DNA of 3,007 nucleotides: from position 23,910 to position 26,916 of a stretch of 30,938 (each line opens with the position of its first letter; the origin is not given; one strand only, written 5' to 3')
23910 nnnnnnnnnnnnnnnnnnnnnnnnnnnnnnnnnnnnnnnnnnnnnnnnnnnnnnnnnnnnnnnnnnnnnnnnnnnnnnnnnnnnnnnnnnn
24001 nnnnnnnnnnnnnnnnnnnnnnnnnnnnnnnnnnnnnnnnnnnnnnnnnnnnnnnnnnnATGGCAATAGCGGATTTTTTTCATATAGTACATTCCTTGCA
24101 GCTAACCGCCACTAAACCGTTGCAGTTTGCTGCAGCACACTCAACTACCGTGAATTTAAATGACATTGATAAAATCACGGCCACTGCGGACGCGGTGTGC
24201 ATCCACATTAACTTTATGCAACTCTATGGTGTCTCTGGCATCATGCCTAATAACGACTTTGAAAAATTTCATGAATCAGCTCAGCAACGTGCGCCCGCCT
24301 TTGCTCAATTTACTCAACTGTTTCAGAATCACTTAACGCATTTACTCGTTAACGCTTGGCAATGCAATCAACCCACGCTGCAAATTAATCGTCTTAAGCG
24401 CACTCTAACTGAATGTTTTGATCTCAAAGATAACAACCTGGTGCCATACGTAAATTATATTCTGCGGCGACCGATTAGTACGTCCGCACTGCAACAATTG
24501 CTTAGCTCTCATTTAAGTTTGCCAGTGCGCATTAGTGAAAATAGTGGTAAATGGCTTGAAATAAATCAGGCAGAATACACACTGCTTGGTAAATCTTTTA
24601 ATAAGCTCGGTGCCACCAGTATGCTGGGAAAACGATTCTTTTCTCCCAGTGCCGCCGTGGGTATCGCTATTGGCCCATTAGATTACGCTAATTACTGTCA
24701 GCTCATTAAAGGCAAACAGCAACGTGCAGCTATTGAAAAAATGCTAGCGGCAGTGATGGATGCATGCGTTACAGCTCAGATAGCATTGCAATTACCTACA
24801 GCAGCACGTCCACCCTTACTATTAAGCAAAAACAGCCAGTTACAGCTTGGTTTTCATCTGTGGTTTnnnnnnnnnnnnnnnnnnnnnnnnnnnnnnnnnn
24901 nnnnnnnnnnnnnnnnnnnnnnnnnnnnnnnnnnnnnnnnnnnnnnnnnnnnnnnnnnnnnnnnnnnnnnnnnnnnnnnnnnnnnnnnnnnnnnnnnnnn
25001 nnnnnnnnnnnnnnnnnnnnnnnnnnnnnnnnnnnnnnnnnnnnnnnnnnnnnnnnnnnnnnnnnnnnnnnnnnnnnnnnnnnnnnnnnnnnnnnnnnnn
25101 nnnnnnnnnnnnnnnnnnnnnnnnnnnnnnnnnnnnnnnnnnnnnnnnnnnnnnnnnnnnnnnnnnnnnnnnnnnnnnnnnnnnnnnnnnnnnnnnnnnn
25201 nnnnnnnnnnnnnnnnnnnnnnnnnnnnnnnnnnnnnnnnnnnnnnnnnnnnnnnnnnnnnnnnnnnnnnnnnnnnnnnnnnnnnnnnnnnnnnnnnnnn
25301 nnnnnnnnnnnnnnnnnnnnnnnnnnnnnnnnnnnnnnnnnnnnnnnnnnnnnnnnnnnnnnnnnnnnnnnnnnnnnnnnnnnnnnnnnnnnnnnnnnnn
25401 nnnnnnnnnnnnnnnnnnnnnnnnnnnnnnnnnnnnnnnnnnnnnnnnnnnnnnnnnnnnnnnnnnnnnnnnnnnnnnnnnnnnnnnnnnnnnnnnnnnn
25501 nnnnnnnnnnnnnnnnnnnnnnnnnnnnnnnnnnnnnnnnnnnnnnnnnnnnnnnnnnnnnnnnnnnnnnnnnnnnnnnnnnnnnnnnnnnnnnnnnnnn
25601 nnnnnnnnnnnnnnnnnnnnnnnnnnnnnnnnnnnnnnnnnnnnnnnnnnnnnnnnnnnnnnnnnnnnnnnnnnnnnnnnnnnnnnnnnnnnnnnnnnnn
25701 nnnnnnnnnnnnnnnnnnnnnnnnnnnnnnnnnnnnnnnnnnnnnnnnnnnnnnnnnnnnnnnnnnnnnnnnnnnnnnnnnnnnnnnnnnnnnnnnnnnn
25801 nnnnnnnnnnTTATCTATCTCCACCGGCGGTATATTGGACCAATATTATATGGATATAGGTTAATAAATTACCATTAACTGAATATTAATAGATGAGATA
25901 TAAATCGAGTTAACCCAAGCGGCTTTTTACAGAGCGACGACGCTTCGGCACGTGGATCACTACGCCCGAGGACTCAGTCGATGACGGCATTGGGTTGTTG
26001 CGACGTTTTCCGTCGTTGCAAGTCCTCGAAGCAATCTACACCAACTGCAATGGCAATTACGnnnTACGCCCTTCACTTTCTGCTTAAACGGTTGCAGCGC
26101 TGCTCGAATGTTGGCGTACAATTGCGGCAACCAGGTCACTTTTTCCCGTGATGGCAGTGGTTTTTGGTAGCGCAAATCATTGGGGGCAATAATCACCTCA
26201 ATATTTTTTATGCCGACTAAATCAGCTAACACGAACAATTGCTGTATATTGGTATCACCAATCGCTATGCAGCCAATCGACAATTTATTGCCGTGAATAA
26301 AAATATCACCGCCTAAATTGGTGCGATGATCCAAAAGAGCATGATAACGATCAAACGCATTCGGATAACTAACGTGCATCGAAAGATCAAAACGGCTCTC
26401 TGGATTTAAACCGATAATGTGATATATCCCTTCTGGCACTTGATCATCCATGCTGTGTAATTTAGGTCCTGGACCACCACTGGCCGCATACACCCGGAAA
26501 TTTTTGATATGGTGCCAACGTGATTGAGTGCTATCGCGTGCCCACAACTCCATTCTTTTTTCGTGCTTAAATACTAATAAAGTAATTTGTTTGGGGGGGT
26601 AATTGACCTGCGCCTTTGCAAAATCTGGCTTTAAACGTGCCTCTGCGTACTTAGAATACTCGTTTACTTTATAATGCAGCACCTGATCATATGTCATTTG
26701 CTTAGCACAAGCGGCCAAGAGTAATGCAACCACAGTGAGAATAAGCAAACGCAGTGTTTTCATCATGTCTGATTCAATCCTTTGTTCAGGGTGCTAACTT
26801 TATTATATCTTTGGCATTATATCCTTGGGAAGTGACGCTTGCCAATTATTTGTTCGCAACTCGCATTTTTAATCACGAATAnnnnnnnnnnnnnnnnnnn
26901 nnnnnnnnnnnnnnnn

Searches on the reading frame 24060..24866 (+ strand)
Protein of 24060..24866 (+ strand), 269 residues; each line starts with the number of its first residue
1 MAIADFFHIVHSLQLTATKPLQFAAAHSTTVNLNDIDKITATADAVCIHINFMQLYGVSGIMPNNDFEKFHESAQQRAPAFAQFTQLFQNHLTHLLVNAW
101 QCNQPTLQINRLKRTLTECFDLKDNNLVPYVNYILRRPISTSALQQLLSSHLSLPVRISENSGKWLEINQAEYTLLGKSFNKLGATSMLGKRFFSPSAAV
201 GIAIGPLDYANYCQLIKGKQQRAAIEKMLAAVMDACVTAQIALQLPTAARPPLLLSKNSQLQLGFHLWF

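Call 6: search_protein_families(library=pfam, proteins=[window:24060-24866:+], max_evalue=0.001)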
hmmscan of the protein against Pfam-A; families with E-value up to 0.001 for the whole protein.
window:24060-24866:+ (269 aa): 1 family
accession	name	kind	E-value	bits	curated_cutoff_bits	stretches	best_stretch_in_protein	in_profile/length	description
PF06996.16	T6SS_TssG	-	2.2e-43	149.1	24.6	1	10-268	11-302/304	Type VI secretion, TssG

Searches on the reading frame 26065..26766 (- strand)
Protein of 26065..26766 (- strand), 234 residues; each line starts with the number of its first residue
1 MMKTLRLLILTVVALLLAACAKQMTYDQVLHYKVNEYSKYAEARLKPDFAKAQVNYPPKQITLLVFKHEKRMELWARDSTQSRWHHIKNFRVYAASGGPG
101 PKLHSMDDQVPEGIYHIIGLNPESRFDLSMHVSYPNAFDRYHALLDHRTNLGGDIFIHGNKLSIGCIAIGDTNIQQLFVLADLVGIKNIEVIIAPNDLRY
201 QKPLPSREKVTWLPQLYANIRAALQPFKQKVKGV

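Call 3: search_protein_families(library=pfam, proteins=[window:26065-26766:-], max_evalue=0.01)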
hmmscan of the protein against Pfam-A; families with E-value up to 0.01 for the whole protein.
window:26065-26766:- (234 aa): 1 family
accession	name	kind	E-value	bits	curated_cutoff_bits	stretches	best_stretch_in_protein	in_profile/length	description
PF03734.19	YkuD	-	1.5e-06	29.3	23.4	1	63-182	4-139/146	L,D-transpeptidase catalytic domain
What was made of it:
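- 26062..26766 (-): Divergently transcribed YkuD-domain protein (L,D-transpeptidase / LdtF-DpaA-like), the conserved upstream member of the block. PF03734 E 1.5e-6 (call 3).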

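Call 17: search_protein_families(library=ncbifam, proteins=[window:26065-26766:-], max_evalue=0.01)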
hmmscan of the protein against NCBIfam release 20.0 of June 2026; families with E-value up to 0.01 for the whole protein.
window:26065-26766:- (234 aa): 1 family
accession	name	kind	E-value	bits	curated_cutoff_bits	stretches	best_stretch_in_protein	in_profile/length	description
NF040599.1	LdtF_DpaA_YafK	equivalog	4.3e-21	75.1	365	1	60-198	42-177/242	peptidoglycan meso-diaminopimelic acid protein amidase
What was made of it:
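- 26062..26766 (-): NF040599 E 4e-21, but below its cut-off (call 17).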
